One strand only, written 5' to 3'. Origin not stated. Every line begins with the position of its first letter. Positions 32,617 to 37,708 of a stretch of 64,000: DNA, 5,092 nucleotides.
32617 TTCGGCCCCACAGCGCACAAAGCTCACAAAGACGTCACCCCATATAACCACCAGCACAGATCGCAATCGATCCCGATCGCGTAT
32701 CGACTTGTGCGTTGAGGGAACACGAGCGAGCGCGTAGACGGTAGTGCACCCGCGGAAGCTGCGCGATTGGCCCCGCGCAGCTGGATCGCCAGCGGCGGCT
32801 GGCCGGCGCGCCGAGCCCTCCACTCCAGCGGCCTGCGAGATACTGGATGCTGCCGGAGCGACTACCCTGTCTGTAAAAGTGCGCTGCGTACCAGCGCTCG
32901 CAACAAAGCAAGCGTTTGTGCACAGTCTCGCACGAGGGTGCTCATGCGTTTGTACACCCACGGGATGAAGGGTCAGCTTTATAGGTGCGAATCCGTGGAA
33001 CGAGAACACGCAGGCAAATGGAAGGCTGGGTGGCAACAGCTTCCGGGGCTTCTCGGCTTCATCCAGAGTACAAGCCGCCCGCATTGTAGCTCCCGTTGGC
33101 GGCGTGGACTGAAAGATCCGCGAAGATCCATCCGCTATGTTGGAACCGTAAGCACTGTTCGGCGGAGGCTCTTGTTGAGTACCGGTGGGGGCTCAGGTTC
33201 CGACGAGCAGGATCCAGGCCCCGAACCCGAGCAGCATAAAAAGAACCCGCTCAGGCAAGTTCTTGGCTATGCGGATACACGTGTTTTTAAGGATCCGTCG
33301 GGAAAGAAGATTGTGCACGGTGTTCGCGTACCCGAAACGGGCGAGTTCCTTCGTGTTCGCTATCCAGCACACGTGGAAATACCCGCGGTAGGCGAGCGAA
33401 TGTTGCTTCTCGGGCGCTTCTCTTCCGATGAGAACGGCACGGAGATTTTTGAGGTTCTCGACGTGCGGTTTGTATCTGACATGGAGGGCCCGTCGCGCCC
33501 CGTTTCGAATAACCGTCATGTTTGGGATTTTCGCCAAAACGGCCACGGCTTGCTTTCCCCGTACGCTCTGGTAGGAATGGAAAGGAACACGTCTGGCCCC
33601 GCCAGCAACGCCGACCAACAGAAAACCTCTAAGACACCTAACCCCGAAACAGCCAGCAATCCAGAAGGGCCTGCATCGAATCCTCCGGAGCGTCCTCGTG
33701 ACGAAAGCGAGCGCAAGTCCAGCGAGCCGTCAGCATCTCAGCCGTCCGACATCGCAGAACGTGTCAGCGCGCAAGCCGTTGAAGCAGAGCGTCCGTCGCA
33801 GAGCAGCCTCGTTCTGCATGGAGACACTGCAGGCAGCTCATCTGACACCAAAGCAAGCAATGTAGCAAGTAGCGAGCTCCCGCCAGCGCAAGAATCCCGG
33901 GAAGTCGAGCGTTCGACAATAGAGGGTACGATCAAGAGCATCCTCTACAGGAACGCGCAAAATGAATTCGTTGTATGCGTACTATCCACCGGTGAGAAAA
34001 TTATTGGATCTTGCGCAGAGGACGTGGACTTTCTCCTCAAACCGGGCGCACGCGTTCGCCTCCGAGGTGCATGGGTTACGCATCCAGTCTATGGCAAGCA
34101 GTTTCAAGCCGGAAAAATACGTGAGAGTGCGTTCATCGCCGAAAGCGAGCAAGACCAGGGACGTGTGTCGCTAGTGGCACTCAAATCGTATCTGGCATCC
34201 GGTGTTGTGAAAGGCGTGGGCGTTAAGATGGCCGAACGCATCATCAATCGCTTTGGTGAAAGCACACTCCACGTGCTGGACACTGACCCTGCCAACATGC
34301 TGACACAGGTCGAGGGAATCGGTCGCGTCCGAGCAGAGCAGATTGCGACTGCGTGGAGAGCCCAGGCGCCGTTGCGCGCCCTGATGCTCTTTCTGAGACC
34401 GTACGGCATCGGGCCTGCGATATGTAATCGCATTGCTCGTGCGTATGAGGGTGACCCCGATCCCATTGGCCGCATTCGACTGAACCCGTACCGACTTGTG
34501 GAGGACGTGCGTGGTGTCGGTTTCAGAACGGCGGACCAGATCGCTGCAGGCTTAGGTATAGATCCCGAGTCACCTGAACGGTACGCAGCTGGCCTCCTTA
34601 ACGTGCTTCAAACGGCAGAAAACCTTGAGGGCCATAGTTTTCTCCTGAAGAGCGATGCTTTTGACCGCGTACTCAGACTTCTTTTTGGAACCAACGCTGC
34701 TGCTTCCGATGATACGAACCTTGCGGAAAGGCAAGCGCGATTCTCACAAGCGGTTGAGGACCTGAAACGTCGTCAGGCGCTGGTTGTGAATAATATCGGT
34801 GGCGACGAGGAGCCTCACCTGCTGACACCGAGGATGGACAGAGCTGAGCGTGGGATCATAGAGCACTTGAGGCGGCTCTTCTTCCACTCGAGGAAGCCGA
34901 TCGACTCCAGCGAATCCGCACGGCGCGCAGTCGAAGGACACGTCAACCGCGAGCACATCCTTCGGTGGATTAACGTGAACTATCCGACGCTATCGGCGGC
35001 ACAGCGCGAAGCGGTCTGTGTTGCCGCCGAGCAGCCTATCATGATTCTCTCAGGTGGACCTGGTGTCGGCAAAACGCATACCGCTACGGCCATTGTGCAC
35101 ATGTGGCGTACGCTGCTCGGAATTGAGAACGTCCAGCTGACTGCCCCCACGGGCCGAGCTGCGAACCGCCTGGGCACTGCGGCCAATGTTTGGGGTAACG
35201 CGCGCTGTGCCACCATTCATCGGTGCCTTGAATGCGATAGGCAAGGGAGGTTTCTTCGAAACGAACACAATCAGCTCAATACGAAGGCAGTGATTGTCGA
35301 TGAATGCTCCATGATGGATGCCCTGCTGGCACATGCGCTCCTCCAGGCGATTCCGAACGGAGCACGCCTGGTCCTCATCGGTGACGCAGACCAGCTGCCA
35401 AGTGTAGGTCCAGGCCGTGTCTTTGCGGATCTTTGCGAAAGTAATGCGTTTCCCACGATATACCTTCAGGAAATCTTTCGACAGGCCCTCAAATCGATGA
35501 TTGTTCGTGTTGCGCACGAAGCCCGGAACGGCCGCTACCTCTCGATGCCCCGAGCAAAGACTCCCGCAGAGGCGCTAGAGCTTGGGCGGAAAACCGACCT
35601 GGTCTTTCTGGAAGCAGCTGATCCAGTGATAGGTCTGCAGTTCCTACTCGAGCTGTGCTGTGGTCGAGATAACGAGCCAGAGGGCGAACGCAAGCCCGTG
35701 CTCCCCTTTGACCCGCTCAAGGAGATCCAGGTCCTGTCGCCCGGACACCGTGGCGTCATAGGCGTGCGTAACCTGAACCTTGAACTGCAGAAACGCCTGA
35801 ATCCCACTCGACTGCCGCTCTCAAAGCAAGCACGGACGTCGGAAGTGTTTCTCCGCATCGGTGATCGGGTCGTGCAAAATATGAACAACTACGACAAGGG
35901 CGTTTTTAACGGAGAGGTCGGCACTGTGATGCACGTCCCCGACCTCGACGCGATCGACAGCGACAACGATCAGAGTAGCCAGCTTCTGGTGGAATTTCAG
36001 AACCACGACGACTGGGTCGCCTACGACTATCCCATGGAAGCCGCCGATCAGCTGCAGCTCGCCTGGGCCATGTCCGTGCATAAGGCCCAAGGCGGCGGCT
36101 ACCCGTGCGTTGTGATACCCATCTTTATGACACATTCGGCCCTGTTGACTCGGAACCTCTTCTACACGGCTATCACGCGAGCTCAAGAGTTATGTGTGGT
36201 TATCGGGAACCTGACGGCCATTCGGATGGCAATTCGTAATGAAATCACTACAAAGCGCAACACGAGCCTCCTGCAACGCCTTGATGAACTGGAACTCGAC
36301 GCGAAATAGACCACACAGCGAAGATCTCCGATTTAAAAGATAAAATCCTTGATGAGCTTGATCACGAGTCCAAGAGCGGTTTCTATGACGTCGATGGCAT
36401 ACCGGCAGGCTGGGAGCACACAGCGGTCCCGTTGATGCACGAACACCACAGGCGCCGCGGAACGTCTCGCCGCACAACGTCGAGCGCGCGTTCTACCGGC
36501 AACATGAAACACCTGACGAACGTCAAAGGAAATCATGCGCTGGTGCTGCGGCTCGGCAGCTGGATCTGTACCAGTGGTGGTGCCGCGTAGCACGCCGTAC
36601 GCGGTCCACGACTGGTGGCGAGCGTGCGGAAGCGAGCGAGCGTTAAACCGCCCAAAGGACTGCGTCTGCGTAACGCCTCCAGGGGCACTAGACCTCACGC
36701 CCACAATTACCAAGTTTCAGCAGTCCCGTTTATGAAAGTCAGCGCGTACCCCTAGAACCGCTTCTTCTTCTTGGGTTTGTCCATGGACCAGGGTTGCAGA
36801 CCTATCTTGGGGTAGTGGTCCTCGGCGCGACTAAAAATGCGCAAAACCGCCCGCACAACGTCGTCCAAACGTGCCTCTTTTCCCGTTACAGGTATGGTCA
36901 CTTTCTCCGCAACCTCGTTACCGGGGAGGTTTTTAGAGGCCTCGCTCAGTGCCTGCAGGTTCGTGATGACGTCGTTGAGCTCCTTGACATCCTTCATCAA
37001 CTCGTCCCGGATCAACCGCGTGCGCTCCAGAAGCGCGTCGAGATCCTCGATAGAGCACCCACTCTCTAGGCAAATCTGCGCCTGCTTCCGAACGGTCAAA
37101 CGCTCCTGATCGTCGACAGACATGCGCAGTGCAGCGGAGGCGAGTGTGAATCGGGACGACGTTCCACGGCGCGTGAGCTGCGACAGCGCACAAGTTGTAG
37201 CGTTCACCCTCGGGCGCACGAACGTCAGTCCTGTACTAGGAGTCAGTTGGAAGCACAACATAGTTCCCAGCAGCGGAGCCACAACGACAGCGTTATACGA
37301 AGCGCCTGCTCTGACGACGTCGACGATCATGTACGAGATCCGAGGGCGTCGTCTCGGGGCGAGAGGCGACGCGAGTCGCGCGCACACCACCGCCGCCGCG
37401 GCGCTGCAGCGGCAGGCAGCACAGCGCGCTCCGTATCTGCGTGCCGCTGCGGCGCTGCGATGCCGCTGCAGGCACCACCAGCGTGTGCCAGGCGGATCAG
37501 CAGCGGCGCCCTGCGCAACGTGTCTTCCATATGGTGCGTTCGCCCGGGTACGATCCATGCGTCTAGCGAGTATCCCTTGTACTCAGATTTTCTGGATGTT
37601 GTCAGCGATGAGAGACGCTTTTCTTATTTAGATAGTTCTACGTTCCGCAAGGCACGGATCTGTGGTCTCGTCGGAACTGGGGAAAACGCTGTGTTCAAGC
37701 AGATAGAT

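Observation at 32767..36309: Bacterial-architecture RecD2 helicase in a eukaryotic nuclear context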

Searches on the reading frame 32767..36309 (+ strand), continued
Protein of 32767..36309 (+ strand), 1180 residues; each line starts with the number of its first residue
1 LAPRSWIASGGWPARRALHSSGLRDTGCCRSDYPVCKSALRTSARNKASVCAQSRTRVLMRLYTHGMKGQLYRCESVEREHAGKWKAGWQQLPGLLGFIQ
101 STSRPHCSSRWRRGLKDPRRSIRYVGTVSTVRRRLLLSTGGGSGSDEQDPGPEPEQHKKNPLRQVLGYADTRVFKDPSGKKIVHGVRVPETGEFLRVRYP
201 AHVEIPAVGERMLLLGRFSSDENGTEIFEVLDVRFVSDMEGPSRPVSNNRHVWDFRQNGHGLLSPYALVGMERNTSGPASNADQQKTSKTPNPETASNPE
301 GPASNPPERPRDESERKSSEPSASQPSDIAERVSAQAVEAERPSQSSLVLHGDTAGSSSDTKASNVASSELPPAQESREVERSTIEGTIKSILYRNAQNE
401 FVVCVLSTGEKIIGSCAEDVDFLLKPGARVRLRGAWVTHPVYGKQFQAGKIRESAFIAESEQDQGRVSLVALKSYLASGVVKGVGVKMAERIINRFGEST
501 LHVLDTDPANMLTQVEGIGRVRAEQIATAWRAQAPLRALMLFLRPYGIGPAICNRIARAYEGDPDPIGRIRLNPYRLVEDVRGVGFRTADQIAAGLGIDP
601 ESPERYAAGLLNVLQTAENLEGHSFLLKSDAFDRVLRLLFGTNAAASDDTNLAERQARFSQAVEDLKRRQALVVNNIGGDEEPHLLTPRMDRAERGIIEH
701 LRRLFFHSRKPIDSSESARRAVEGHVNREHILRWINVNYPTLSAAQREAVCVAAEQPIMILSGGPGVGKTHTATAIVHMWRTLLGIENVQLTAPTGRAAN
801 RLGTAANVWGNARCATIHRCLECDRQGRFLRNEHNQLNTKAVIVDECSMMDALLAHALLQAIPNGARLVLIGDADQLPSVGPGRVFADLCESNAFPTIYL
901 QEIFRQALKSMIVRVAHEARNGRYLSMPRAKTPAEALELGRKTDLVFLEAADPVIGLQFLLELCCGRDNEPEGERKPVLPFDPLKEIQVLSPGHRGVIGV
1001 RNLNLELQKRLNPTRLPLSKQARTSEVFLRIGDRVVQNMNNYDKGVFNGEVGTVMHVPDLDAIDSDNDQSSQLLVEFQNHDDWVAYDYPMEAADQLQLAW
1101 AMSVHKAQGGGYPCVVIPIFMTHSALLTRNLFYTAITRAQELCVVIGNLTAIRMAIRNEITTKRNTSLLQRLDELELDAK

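Call 106: fold_search(model_id=the predicted structure, library=pdb)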
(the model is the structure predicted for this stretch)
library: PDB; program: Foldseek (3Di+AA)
matches with E <= 10: 1610; with E <= 0.001: 235
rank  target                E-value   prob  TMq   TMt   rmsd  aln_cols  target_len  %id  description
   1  3gp8_A                6.6e-43  1.00  0.44  0.86   3.9       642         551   29  Crystal structure of the binary complex of RecD2 with DNA (released 2009-06-16)
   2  3gpl_A                9.9e-42  1.00  0.41  0.84   4.2       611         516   30  Crystal structure of the ternary complex of RecD2 with DNA and ADPNP (released 2009-06-16)
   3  3e1s                  1.8e-39  1.00  0.42  0.88   3.5       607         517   29  Structure of an N-terminal truncation of Deinococcus radiodurans RecD2 (released 2008-08-19)
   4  5ld2_D                6.4e-28  1.00  0.37  0.63   8.0       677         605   22  Cryo-EM structure of RecBCD+DNA complex revealing activated nuclease domain (released 2016-10-05)
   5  8b1t_D                5.1e-27  1.00  0.37  0.64   7.7       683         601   21  RecBCD-DNA in complex with the phage protein Abc2 (released 2022-12-28)
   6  6sjb_D                5.4e-27  1.00  0.35  0.62   7.5       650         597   22  Cryo-EM structure of the RecBCD Chi recognised complex (released 2020-01-01)
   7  5mbv_D                8.9e-26  1.00  0.36  0.63   7.0       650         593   22  Cryo-EM structure of Lambda Phage protein GamS bound to RecBCD. (released 2017-01-11)
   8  3k70_D                5.0e-21  1.00  0.32  0.61   7.4       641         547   19  Crystal structure of the complete initiation complex of RecBCD (released 2009-11-10)
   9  1w36_D                8.4e-20  1.00  0.32  0.62   7.2       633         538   20  RecBCD:DNA complex (released 2004-11-04)
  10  3upu_A                3.4e-15  1.00  0.27  0.62   6.4       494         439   18  Crystal structure of the T4 Phage SF1B Helicase Dda (released 2012-06-20)
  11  8jx6_B                3.6e-15  1.00  0.26  0.58   7.6       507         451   15  Deep-Sea Helicase 9 (DSH9) (released 2023-07-26)
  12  6s3i_A                4.5e-15  1.00  0.24  0.56   8.7       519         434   19  Crystal structure of helicase Pif1 from Thermus oshimai in complex with ssDNA (dT)18 and ADP-MgF4 (released 2021-01-13)
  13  6s3h_B                4.5e-15  1.00  0.23  0.53   7.5       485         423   21  Crystal structure of helicase Pif1 from Thermus oshimai in complex with ADP-AlF4 and (dT)7ds11bp (released 2021-01-13)
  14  6s3h_A                5.0e-15  1.00  0.22  0.52   8.4       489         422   19  Crystal structure of helicase Pif1 from Thermus oshimai in complex with ADP-AlF4 and (dT)7ds11bp (released 2021-01-13)
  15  8jx6_A                8.9e-15  1.00  0.26  0.59   6.8       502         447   16  Deep-Sea Helicase 9 (DSH9) (released 2023-07-26)
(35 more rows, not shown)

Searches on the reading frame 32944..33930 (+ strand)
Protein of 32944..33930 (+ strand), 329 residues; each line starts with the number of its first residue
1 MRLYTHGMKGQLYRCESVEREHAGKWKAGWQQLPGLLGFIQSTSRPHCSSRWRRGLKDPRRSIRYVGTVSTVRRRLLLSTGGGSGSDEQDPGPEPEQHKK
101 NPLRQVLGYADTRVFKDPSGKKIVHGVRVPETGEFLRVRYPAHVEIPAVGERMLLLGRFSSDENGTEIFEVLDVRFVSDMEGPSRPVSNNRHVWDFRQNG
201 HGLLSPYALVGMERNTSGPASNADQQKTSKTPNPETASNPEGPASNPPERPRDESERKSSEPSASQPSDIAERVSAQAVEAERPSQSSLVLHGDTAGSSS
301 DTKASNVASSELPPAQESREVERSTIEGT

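Call 17: search_protein_families(library=pfam, proteins=[window:32944-33930:+], max_evalue=1)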
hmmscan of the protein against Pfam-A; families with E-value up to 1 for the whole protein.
window:32944-33930:+ (329 aa): 0 families

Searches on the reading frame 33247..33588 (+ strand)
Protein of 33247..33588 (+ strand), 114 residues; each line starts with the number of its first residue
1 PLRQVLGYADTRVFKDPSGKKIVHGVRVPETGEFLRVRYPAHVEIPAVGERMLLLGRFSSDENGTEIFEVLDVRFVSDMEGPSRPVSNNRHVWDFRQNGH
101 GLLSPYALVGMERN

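Call 81: predict_structure(alignment_id=A2)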
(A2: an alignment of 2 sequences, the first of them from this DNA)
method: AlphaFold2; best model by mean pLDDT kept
length: 114 residues; sequences in the alignment: 2
mean_pLDDT: 69.1   pTM: 0.57
mean pLDDT of the five models: 69.1, 68.9, 65.5, 61.4, 51.2
residues with pLDDT >= 90: 15; 70-90: 57; 50-70: 6; < 50: 36
segments of 3 or more residues with pLDDT < 50: 79-114
pLDDT, mean of each block of 10 residues (from residue 1): 89 75 83 86 83 90 86 72 37 34 37 35
secondary structure, 60 per line:
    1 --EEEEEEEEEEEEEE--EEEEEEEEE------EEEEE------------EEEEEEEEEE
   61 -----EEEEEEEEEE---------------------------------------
elements in order: E3-16 E19-27 E34-38 E51-60 E66-75

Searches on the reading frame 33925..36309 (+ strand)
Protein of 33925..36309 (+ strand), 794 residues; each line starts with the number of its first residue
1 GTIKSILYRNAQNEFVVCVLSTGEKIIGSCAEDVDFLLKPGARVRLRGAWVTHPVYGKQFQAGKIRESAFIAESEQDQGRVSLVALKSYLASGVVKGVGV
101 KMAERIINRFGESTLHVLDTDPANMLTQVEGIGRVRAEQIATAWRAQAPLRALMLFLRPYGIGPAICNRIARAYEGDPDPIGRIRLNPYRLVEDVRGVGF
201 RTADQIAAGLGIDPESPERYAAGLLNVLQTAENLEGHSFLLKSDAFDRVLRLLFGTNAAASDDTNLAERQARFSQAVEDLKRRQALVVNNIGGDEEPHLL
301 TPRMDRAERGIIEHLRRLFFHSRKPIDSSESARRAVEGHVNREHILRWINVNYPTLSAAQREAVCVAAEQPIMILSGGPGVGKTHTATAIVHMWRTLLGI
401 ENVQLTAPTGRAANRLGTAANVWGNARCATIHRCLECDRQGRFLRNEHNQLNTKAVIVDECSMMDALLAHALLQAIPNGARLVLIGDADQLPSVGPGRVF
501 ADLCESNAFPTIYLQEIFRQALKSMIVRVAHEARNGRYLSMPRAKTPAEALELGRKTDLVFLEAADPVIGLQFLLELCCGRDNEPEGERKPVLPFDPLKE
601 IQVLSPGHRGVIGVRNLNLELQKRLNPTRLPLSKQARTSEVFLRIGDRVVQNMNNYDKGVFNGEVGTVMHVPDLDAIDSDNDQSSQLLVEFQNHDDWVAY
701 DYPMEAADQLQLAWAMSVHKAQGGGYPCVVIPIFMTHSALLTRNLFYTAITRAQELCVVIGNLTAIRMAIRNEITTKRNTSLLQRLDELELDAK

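Call 15: find_related_loci(query=window:33925-36309:+, collection=genome_contigs, flank=3000)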
Query window:33925-36309:+ (794 aa) in genome_contigs; peptide patterns used: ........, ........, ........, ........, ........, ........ (x = any residue, [..] = any of these).
87 stretches matched a pattern; 49 encode a relative of the query (tblastn E <= 1e-3); 49 distinct loci.
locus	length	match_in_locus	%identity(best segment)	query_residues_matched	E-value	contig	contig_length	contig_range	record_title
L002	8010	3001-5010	37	41-786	1e-118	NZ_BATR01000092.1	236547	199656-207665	Verrucomicrobium sp. BvORR106, whole genome shotgun sequence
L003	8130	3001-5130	36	1-786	7e-119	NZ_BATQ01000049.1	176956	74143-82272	Verrucomicrobium sp. BvORR034, whole genome shotgun sequence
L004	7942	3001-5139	36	2-786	3e-118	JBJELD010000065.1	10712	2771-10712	MAG: Candidatus Caccovicinus sp. isolate PUUB56_bin.034 NODE_3766_length_10712_cov_9.152576, whole genome shotgun sequen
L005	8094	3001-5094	34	3-787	2e-116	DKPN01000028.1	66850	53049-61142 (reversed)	MAG TPA_asm: Bacteroides sp. UBA7333 UBA7333_contig_1784, whole genome shotgun sequence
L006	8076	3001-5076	34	41-787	1e-114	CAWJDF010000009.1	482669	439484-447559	MAG: uncultured Solirubrobacterales bacterium isolate MFD04944.bin.2.30 genome assembly, contig: contig_23849, whole gen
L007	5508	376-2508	35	1-786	2e-113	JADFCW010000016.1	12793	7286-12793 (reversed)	MAG: Candidatus Sumerlaeota bacterium isolate DG2.163 NODE_12_length_40933_cov_2.355929_1, whole genome shotgun sequence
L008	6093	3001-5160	35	1-786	4e-112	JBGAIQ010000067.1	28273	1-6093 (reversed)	MAG: Planctomycetota bacterium isolate MAG_AAO_H125.15 AAOH125-15_opera_contig_3451, whole genome shotgun sequence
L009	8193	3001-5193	33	3-787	8e-112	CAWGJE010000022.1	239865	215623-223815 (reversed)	MAG: uncultured Solirubrobacterales bacterium isolate MFD05705.bin.2.90 genome assembly, contig: contig_7150, whole geno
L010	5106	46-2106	35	41-786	1e-111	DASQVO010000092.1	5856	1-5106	MAG TPA_asm: Streptosporangiaceae bacterium isolate SMAG_U10989 k141_192888, whole genome shotgun sequence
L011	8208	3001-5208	33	1-790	3e-111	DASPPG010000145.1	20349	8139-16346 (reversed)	MAG TPA_asm: Solirubrobacteraceae bacterium isolate SMAG_U12167 k141_902188, whole genome shotgun sequence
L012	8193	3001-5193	34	3-787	4e-111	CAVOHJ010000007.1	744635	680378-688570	MAG: uncultured Actinomycetota bacterium isolate MFD00008.bin.1.121 genome assembly, contig: contig_24048, whole genome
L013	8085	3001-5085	35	41-790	7e-111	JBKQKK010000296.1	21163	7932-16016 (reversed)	MAG: Solirubrobacteraceae bacterium isolate CRr1A1B1C__bin_45 CRr1A1B1C_000000253971, whole genome shotgun sequence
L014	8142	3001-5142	35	1-789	2e-110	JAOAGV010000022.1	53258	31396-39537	MAG: Candidatus Sumerlaeia bacterium isolate SKW40 NODE_22_length_53258_cov_3.455181, whole genome shotgun sequence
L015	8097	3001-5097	34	3-786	3e-110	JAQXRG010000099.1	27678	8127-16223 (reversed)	MAG: Bacteroidales bacterium isolate SUG1451 k141_239653, whole genome shotgun sequence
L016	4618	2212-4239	35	41-786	6e-108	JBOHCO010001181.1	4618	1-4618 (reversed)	MAG: Streptosporangiaceae bacterium isolate TC-S_concoct.bin.137_sub k127_1223943, whole genome shotgun sequence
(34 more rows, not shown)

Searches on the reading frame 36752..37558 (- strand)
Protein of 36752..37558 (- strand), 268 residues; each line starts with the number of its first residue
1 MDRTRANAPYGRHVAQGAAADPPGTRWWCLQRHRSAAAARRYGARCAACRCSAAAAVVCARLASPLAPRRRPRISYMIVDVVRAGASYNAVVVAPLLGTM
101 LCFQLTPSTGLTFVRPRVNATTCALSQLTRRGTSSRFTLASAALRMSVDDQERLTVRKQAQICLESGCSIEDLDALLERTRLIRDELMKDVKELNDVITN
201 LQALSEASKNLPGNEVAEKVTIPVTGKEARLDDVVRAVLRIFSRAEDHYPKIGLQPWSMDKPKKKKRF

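Call 17: search_protein_families(library=pfam, proteins=[window:36752-37558:-], max_evalue=1)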
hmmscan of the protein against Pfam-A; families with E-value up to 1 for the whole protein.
window:36752-37558:- (268 aa): 2 families
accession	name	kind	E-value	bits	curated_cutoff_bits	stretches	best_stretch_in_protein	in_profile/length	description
PF17082.10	Spc29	-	0.11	12.7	31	1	165-209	129-173/245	Spindle Pole Component 29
PF10199.14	Adaptin_binding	-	0.17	13.1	32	0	161-217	56-89/98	Alpha and gamma adaptin binding protein p34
